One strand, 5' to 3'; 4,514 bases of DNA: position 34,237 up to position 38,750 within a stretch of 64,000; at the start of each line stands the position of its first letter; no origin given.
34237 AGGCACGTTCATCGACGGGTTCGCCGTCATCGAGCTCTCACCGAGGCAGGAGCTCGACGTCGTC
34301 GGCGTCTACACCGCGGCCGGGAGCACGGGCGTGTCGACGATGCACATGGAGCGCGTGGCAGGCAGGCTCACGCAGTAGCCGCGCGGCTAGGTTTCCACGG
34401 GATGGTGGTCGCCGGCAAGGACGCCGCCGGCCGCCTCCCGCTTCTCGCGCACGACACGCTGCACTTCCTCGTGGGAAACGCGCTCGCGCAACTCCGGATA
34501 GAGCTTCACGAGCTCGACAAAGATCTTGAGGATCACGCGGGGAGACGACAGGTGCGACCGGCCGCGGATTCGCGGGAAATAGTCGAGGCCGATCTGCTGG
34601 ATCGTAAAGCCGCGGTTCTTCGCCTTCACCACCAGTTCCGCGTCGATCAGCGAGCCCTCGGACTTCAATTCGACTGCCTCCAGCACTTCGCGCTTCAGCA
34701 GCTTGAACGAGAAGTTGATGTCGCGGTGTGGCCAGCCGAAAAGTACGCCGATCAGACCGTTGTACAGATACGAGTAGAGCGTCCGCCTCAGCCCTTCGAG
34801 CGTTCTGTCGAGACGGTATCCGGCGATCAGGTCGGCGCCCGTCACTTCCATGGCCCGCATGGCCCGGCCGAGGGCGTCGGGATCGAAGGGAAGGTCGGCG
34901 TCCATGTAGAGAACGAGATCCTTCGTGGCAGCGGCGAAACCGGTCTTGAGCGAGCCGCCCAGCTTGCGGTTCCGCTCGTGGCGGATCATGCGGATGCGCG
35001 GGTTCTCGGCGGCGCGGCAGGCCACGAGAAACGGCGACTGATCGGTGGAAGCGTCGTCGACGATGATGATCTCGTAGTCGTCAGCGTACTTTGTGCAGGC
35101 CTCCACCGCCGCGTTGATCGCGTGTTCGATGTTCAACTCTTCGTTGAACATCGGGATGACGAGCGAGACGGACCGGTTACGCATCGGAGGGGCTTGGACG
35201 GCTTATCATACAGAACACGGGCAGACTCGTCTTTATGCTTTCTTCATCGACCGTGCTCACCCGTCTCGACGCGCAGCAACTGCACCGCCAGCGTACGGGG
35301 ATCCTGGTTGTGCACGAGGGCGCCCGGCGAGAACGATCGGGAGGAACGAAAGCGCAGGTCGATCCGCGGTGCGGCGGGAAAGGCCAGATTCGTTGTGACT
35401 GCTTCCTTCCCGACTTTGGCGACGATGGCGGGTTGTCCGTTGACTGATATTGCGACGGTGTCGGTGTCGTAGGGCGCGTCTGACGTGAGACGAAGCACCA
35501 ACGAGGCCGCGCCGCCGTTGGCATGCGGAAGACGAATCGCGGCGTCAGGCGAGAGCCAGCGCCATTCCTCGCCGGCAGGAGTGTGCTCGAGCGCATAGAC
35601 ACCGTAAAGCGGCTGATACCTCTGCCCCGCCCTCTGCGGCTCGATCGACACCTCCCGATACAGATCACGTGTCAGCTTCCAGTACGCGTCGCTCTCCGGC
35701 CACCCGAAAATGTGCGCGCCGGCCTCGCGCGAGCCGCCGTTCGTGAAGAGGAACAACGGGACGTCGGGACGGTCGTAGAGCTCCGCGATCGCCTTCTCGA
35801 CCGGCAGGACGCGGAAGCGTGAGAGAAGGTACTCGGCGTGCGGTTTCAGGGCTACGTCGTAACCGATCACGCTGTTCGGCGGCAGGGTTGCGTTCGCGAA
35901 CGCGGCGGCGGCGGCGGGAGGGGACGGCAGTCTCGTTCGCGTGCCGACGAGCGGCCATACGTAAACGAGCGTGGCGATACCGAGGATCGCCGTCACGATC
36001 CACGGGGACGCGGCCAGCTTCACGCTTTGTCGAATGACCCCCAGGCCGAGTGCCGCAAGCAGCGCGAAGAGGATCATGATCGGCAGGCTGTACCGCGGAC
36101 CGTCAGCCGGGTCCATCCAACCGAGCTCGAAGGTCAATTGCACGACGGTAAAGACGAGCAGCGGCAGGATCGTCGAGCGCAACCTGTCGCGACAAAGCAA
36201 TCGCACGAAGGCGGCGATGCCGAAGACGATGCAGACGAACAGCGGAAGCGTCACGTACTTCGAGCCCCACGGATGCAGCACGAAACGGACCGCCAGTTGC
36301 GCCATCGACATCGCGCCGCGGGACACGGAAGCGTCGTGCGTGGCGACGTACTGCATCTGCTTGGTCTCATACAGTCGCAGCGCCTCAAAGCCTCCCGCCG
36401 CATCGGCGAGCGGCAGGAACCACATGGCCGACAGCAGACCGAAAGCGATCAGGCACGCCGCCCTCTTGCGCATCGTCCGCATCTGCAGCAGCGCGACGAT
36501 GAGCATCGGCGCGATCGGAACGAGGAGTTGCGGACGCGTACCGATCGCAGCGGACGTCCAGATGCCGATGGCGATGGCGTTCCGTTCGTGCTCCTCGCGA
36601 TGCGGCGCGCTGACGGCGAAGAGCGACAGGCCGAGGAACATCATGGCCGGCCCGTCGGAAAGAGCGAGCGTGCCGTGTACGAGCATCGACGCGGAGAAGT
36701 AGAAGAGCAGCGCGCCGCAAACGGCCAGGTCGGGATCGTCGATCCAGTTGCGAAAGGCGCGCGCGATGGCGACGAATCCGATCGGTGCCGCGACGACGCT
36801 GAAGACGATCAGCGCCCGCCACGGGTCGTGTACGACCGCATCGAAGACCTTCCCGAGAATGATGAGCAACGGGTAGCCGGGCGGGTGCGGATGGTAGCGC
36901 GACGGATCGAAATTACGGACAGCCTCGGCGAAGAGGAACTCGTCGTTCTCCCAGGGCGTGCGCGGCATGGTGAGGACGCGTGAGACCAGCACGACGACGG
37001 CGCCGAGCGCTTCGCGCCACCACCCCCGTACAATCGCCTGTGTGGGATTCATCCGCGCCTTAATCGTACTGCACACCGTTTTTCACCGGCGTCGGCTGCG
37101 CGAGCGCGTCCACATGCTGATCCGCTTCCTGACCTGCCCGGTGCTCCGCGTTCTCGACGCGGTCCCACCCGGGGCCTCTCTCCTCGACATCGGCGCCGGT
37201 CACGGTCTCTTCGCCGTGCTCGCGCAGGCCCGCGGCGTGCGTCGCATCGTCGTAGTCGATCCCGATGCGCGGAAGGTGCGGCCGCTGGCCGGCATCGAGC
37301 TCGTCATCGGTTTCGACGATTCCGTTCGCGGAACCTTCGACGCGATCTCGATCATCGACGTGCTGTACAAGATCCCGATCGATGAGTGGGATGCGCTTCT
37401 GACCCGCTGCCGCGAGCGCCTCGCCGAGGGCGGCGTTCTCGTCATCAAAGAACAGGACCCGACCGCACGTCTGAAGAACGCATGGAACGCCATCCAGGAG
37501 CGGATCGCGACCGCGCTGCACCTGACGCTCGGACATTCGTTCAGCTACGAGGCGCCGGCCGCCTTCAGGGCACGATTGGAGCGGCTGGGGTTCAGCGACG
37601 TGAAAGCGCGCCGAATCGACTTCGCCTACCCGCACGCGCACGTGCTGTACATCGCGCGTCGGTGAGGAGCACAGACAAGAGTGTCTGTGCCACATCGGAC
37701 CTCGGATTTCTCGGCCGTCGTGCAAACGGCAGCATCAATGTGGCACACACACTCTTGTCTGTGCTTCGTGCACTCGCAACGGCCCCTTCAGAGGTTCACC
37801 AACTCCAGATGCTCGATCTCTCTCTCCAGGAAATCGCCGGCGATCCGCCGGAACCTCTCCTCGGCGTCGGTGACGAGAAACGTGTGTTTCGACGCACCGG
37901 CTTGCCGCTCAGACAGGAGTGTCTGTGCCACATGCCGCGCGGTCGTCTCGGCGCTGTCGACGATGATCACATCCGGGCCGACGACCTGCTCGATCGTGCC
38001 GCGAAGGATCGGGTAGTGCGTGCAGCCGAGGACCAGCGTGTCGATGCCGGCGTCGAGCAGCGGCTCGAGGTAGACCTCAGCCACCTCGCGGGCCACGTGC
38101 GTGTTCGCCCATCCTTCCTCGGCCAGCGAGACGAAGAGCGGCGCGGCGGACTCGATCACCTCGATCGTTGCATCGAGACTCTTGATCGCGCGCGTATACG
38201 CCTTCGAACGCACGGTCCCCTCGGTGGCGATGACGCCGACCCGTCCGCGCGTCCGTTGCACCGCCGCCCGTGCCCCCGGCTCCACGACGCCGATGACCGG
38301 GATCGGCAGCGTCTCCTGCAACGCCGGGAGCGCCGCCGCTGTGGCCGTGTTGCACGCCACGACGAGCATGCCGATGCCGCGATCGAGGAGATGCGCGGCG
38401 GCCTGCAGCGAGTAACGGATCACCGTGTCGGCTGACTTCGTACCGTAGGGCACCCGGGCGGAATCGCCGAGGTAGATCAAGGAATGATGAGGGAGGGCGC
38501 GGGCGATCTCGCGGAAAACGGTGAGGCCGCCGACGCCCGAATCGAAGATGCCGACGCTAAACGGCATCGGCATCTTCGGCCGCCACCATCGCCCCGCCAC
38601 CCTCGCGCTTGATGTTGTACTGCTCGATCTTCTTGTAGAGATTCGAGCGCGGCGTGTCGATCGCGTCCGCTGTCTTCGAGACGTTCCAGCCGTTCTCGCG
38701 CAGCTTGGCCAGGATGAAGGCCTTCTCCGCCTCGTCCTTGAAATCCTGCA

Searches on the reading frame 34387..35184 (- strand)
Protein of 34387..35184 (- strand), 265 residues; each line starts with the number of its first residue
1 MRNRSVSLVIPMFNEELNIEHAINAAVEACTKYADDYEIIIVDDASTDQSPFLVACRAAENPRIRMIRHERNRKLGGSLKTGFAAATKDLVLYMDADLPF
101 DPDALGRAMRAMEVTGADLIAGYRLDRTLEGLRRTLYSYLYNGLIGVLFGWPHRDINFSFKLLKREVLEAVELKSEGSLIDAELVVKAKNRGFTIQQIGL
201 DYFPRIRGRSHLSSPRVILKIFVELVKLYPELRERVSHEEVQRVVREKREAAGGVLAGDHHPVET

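Call 93: search_protein_families(library=pfam, proteins=[window:34387-35184:-], max_evalue=0.001)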
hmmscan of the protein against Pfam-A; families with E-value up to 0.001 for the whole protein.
window:34387-35184:- (265 aa): 4 families
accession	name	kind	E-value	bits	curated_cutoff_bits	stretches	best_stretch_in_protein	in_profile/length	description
PF00535.33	Glycos_transf_2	-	3.5e-32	112.1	23.3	1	7-170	1-166/168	Glycosyl transferase family 2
PF10111.15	Glyco_tranf_2_2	-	1.5e-05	25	27.3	1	7-109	1-103/276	Glycosyltransferase like family 2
PF13641.12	Glyco_tranf_2_3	-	1.9e-05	25.3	27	1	6-171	3-174/230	Glycosyltransferase like family 2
PF12804.13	NTP_transf_3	-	4.5e-05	24.1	27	1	19-124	27-123/160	MobA-like NTP transferase domain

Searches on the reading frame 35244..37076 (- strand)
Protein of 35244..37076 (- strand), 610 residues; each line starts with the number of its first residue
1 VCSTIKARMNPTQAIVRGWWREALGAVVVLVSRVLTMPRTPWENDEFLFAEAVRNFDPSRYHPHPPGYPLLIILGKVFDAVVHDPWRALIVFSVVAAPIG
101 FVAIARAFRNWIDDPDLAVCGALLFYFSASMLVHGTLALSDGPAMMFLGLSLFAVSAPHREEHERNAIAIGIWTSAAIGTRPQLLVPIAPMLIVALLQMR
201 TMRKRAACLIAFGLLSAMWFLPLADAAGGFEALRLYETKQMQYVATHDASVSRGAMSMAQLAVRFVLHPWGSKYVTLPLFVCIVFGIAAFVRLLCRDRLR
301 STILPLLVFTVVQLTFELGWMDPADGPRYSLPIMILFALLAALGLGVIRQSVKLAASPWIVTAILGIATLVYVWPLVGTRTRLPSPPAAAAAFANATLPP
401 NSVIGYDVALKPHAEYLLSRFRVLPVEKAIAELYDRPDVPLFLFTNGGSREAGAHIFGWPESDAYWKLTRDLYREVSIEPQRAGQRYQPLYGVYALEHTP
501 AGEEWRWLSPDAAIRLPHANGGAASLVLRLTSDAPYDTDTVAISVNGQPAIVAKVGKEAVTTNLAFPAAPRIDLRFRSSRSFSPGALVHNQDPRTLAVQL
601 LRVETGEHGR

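Call 93: search_protein_families(library=pfam, proteins=[window:35244-37076:-], max_evalue=0.001)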
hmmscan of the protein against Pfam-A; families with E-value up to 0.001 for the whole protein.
window:35244-37076:- (610 aa): 1 family
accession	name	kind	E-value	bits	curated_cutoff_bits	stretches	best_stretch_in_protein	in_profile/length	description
PF13231.12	PMT_2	-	1.6e-06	28.9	26.1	1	64-215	2-151/160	Dolichyl-phosphate-mannose-protein mannosyltransferase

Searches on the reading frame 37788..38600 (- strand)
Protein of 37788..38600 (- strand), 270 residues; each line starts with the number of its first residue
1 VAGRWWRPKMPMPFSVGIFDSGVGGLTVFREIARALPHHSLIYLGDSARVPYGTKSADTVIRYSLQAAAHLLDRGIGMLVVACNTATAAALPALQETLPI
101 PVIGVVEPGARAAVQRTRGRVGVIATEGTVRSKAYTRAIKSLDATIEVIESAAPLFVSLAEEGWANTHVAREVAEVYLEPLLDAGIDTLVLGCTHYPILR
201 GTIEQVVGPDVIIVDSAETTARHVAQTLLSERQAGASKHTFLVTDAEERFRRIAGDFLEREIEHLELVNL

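Call 93: search_protein_families(library=pfam, proteins=[window:37788-38600:-], max_evalue=0.001)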
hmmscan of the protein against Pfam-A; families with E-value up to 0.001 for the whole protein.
window:37788-38600:- (270 aa): 1 family
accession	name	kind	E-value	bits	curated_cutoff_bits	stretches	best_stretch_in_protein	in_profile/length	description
PF01177.27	Asp_Glu_race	-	7.9e-29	101.4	31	1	32-223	19-210/211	Asp/Glu/Hydantoin racemase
